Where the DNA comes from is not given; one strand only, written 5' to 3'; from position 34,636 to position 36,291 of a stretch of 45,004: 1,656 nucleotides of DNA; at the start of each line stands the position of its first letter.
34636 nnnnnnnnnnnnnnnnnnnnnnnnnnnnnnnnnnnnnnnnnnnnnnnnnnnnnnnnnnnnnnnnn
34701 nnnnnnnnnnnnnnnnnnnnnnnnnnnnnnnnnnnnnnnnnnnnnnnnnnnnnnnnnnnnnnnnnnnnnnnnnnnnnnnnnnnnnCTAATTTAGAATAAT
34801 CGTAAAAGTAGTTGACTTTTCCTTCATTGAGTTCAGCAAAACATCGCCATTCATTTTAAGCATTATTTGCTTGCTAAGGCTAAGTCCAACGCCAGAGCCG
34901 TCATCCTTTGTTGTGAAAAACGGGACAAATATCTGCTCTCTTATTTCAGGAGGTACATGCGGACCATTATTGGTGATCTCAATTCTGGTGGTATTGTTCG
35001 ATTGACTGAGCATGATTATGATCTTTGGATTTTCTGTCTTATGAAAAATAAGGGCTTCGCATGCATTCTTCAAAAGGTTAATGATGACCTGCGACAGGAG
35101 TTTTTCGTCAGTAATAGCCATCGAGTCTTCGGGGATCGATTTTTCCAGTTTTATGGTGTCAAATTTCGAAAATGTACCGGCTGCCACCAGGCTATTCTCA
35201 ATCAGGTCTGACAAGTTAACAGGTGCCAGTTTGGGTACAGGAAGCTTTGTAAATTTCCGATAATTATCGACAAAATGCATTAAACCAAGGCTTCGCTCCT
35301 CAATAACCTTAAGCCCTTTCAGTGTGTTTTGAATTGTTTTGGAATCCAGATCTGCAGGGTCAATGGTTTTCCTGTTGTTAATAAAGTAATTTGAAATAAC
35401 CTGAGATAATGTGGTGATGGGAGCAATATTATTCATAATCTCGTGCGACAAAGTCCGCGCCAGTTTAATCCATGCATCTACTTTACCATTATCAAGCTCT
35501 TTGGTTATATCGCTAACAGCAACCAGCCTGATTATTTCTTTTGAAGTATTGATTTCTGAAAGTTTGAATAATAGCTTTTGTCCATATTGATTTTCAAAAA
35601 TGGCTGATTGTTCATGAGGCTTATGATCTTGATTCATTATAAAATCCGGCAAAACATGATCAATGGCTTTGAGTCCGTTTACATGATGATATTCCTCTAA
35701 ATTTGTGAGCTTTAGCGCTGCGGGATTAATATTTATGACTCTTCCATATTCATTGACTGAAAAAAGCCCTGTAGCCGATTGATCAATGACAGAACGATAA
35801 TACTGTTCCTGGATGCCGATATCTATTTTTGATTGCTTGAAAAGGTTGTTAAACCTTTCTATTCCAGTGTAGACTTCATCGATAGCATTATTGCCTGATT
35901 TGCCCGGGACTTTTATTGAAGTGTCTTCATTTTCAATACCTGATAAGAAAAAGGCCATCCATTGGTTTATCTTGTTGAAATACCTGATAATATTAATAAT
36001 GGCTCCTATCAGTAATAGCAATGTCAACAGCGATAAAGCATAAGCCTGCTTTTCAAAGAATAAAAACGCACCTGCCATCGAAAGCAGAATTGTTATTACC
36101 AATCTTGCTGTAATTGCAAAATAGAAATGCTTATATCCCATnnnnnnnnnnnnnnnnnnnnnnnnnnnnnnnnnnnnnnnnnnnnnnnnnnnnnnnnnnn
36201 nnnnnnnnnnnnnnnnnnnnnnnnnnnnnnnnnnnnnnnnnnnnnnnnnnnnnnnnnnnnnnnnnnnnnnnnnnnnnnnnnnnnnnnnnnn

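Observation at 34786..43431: Bce-like logic in a Bacteroidota wiring: loop-less histidine kinase plus sigma-54 activator divergent from FtsX-type ABC transporter genes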

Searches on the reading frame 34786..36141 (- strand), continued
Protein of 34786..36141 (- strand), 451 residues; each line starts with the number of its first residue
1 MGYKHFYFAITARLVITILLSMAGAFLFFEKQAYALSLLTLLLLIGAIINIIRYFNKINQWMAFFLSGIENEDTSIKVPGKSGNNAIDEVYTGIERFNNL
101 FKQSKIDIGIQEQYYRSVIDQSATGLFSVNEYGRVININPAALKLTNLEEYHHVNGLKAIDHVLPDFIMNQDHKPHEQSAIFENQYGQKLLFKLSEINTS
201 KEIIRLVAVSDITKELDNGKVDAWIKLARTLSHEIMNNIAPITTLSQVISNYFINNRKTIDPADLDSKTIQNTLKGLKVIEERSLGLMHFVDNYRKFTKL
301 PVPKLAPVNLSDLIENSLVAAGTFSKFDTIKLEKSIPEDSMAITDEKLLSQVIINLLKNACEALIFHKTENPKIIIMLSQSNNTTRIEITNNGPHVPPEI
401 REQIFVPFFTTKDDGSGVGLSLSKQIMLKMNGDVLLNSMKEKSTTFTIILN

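Call 50: search_solved_structures(query=A1, max_evalue=0.001)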
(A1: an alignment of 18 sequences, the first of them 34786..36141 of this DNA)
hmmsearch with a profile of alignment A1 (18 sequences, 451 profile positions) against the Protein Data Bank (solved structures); distinct sequences matched with E-value up to 0.001: 46.
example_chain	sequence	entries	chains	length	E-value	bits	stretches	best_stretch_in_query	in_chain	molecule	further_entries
3a0r_A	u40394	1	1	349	1.1e-20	77.2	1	117-446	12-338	Sensor protein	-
3a0t_A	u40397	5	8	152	1.9e-20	76.4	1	305-446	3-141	Sensor protein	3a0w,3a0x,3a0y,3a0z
9jfj_A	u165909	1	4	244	4.7e-17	65.2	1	299-449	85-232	Sensor histidine kinase ZraS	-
8a3u_A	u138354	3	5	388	1.2e-14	57.3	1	291-448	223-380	Putative Sensory box protein,Sensor protein FixL | Putative Sensory box protein,Putative Sensory box protein,Sensor protein FixL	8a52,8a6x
8a7f_A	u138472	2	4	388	1.2e-14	57.3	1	291-448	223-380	Putative Sensory box protein,Sensor protein FixL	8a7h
4gcz_A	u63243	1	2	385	1.7e-14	56.8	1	291-448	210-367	Blue-light photoreceptor, Sensor protein fixL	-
5uht_A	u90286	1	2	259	1.5e-12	50.4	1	276-448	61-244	Sensor histidine kinase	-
2c2a_A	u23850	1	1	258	1.5e-12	50.3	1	276-448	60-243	SENSOR HISTIDINE KINASE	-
6azr_A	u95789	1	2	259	1.5e-12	50.3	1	276-448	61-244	Sensor histidine kinase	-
3dge_A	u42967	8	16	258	1.6e-12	50.3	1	276-448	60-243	Sensor protein | Histidine kinase | Sensor histidine kinase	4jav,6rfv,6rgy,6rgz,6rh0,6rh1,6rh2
6rh7_A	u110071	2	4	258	1.7e-12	50.2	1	276-448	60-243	Sensor histidine kinase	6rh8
9qq6_A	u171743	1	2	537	2.3e-12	49.7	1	343-442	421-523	histidine kinase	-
4jas_A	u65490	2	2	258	4.3e-12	48.8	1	277-448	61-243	Histidine kinase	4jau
1r62_A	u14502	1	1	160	7.9e-12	48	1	342-448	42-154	Nitrogen regulation protein NR(II)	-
8dx0_A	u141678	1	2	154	6.6e-11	44.9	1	310-448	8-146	Histidine kinase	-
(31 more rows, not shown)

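Call 58: search_protein_families(library=pfam, proteins=[L010:7140-8465:-, L005:6405-7652:-, L067:4831-8121:+, L014:7741-8454:-, L073:7559-8422:-], max_evalue=0.001)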
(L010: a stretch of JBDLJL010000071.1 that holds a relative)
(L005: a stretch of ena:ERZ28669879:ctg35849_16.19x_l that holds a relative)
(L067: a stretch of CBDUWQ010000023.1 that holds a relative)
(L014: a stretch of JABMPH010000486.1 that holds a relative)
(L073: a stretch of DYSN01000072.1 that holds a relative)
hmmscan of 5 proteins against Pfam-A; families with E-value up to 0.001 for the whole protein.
L010:7140-8465:- (441 aa): 1 family
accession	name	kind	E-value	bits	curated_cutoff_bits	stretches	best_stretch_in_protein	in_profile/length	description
PF02321.23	OEP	-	3.3e-37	128.6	22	2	242-420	3-177/187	Outer membrane efflux protein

L005:6405-7652:- (415 aa): 2 families
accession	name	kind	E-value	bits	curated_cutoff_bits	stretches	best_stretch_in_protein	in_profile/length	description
PF13437.12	HlyD_3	-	1e-11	45.9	22.2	1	234-316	2-90/106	HlyD family secretion protein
PF16576.10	HlyD_D23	-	3.4e-09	36.8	30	1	174-291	54-168/214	Barrel-sandwich domain of CusB or HlyD membrane-fusion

L067:4831-8121:+ (1096 aa): 7 families
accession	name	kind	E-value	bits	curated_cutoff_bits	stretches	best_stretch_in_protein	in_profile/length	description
PF07494.17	Reg_prop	-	1.8e-31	104.6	20.4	1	41-63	1-23/24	Two component regulator propeller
PF02518.31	HATPase_c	-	3e-21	76.4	26.4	1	985-1093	3-109/111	Histidine kinase-, DNA gyrase B-, and HSP90-like ATPase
PF07495.19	Y_Y_Y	-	2.1e-17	63.2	26.6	1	730-793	2-64/65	Y_Y_Y domain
PF00512.31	HisKA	-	2.3e-09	37.6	26.9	1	872-932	2-59/66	His Kinase A (phospho-acceptor) domain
PF23748.1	Beta-prop_LRRK2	-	1.5e-07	31.2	26.9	0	329-403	23-97/359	LRRK2 beta propeller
PF08450.18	SGL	-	1.2e-05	25.5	26.3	0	87-155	39-105/246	SMP-30/Gluconolactonase/LRE-like region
PF13589.12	HATPase_c_3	-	3.1e-05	24.5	25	0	994-1037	9-51/137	Histidine kinase-, DNA gyrase B-, and HSP90-like ATPase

L014:7741-8454:- (237 aa): 2 families
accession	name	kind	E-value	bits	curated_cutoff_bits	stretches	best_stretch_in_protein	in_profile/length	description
PF01569.27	PAP2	-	5.5e-29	101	27.2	1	109-219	2-123/130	PAP2 superfamily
PF14378.12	PAP2_3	-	1.2e-08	35.4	27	1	65-212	22-186/190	PAP2 superfamily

L073:7559-8422:- (287 aa): 2 families
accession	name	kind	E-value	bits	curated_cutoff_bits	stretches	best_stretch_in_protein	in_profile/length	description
PF01734.28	Patatin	-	5.3e-23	82.7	27.7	1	8-175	1-191/191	Patatin-like phospholipase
PF19890.4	DUF6363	-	1e-21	77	26.4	1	210-283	1-74/75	Domain of unknown function (DUF6363)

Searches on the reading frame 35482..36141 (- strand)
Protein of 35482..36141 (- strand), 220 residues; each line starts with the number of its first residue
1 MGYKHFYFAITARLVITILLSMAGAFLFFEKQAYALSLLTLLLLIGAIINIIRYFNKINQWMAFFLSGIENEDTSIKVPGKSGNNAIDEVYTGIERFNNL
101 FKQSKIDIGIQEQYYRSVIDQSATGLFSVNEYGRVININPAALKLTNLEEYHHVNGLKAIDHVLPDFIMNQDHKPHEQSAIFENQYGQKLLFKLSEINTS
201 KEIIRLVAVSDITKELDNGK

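Call 61: search_protein_representatives(protein=window:35482-36141:-)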
Query: 220 residues. Proteins with E-value up to 0.001 (for the whole library): 881; up to 1e-10: 156; up to 1e-30: 4. The best 150 are listed.
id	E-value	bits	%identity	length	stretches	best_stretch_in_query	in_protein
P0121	8.1e-64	231.6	51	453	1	3-217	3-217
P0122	1.4e-59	217.8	68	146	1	22-167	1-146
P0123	7.4e-36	140.3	53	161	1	1-147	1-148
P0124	7.2e-31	124.0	64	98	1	42-137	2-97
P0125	2.1e-30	122.5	54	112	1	1-112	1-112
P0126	1.5e-28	116.5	64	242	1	116-217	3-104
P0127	3.2e-23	99.1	30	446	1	2-218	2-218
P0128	7.0e-23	97.9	30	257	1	4-217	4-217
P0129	1.0e-21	94.1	28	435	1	4-217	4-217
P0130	5.4e-21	91.8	31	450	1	5-218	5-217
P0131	2.0e-20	89.9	29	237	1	19-218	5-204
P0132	2.8e-20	89.4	29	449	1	12-218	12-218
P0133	5.8e-20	88.4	30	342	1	4-218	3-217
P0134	1.3e-19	87.3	28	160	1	4-158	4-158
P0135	1.7e-19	86.9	35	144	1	1-141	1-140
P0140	4.2e-19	85.6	29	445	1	1-218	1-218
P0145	4.2e-18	82.3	22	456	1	1-218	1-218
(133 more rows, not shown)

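Call 62: find_encoding_contigs(protein=P0127, flank=8000, max_places=2)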
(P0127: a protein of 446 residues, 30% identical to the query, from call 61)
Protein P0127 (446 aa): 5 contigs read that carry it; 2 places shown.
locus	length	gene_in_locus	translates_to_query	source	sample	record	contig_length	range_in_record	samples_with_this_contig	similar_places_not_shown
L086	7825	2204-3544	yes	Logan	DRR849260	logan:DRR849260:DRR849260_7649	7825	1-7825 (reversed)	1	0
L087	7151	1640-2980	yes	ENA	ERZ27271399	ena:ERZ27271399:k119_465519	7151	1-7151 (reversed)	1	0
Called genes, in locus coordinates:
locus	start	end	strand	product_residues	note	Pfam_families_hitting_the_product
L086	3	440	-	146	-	?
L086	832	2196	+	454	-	PF00072:Response_reg, PF00158:Sigma54_activat, PF14532:Sigma54_activ_2, PF01078:Mg_chelatase (faint), PF07728:AAA_5, PF25601:AAA_lid_14, PF02954:HTH_8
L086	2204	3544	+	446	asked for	PF02518:HATPase_c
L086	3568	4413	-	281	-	PF00149:Metallophos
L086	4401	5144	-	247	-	-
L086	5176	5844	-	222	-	PF01545:Cation_efflux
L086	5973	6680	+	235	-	PF01553:Acyltransferase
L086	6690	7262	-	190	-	PF23894:LD_SV2 (faint), PF13599:Pentapeptide_4, PF00805:Pentapeptide, PF13576:Pentapeptide_3 (weak), PF13599:Pentapeptide_4, PF00805:Pentapeptide (weak)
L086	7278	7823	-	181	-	?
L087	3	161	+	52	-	?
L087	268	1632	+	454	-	PF00072:Response_reg, PF00158:Sigma54_activat, PF14532:Sigma54_activ_2, PF01078:Mg_chelatase (faint), PF07728:AAA_5, PF25601:AAA_lid_14, PF02954:HTH_8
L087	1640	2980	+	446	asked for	PF02518:HATPase_c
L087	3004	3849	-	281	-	PF00149:Metallophos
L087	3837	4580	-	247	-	-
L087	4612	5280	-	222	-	PF01545:Cation_efflux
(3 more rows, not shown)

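Call 64: find_encoding_contigs(protein=P0130, flank=9000, max_places=2)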
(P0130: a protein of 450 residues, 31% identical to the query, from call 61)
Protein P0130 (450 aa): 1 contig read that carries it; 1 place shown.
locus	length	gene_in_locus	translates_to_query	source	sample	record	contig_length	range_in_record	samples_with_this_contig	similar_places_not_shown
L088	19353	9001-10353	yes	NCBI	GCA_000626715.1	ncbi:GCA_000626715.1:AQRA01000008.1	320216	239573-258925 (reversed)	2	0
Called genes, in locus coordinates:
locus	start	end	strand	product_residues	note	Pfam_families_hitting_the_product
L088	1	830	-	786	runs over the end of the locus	PF12704:MacB_PCD, PF02687:FtsX, PF12704:MacB_PCD (weak), PF02687:FtsX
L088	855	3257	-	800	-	PF12704:MacB_PCD, PF02687:FtsX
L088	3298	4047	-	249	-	PF10988:DUF2807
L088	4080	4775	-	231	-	PF02463:SMC_N, PF00005:ABC_tran, PF13304:AAA_21 (faint)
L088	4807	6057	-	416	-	PF25967:RND-MFP_C (weak)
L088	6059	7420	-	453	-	PF02321:OEP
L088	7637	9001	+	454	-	PF00072:Response_reg, PF00158:Sigma54_activat, PF01078:Mg_chelatase (faint), PF14532:Sigma54_activ_2, PF07728:AAA_5 (weak), PF25601:AAA_lid_14, PF02954:HTH_8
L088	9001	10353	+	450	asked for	PF02518:HATPase_c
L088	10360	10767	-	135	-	-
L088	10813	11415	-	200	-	-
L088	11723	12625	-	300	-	PF01218:Coprogen_oxidas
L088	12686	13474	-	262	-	PF07264:EI24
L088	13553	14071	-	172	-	PF22322:DUF6973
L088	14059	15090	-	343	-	PF01208:URO-D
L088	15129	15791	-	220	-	PF02602:HEM4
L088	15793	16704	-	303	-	PF01379:Porphobil_deam, PF03900:Porphobil_deamC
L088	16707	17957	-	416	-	PF05201:GlutR_N, PF13460:NAD_binding_10 (faint), PF01488:Shikimate_DH, PF03435:Sacchrp_dh_NADP (weak), PF00745:GlutR_dimer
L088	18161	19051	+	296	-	PF12833:HTH_18, PF00165:HTH_AraC (faint)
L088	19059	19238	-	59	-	-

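Call 65: find_encoding_contigs(protein=P0145, flank=9000, max_places=2)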
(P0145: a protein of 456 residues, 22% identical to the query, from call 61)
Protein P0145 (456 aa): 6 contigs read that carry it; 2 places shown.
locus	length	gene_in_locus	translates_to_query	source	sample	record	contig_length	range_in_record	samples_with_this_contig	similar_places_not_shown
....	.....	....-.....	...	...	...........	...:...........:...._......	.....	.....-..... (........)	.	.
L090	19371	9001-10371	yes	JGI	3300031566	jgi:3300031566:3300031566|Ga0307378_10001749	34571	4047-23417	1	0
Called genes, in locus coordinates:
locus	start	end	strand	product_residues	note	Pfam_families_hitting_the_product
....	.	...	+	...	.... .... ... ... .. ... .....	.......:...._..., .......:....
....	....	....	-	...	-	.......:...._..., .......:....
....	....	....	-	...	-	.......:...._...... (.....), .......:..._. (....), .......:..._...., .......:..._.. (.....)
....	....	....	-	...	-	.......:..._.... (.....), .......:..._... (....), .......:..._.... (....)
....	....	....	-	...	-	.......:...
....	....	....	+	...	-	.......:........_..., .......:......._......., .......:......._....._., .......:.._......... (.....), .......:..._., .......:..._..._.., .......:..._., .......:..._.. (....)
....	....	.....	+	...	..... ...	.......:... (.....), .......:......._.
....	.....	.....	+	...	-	-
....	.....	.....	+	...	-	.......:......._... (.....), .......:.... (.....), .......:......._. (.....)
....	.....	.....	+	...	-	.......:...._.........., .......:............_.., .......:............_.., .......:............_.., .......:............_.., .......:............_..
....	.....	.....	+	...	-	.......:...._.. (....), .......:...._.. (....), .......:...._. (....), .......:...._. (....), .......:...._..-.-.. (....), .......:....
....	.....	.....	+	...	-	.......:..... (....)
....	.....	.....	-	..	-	-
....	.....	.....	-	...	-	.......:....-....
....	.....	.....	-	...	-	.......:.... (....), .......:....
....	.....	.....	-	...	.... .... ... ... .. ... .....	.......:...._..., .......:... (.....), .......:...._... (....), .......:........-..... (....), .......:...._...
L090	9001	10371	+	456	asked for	PF00989:PAS (faint), PF02518:HATPase_c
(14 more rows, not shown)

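Call 66: find_encoding_contigs(protein=P0140, flank=9000, max_places=2)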
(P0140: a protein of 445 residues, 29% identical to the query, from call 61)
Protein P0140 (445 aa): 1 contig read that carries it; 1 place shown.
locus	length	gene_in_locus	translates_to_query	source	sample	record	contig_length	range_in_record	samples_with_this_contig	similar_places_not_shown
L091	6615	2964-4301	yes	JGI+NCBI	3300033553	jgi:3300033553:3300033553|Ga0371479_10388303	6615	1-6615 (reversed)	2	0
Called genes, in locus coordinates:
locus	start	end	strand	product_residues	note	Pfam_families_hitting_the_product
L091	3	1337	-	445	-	?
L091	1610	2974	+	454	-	PF00072:Response_reg, PF00158:Sigma54_activat, PF14532:Sigma54_activ_2, PF07728:AAA_5 (weak), PF25601:AAA_lid_14, PF02954:HTH_8, PF18024:HTH_50 (weak)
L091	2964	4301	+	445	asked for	PF13426:PAS_9 (faint), PF02518:HATPase_c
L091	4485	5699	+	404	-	PF13173:AAA_14, PF13635:DUF4143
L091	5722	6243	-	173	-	PF11066:DUF2867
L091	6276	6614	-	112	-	?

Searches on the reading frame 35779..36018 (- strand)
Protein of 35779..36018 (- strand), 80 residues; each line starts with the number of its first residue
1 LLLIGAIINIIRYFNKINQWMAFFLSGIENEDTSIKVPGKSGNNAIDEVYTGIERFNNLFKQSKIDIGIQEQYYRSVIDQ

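Call 76: search_protein_families(library=pfam, proteins=[window:35779-36018:-], max_evalue=10)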
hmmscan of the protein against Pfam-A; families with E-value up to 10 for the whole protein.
seq(80 aa): 1 family
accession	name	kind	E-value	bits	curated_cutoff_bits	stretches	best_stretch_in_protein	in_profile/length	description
PF18501.6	REC1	-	0.037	14.4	37.4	1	11-67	148-201/250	Alpha helical recognition lobe domain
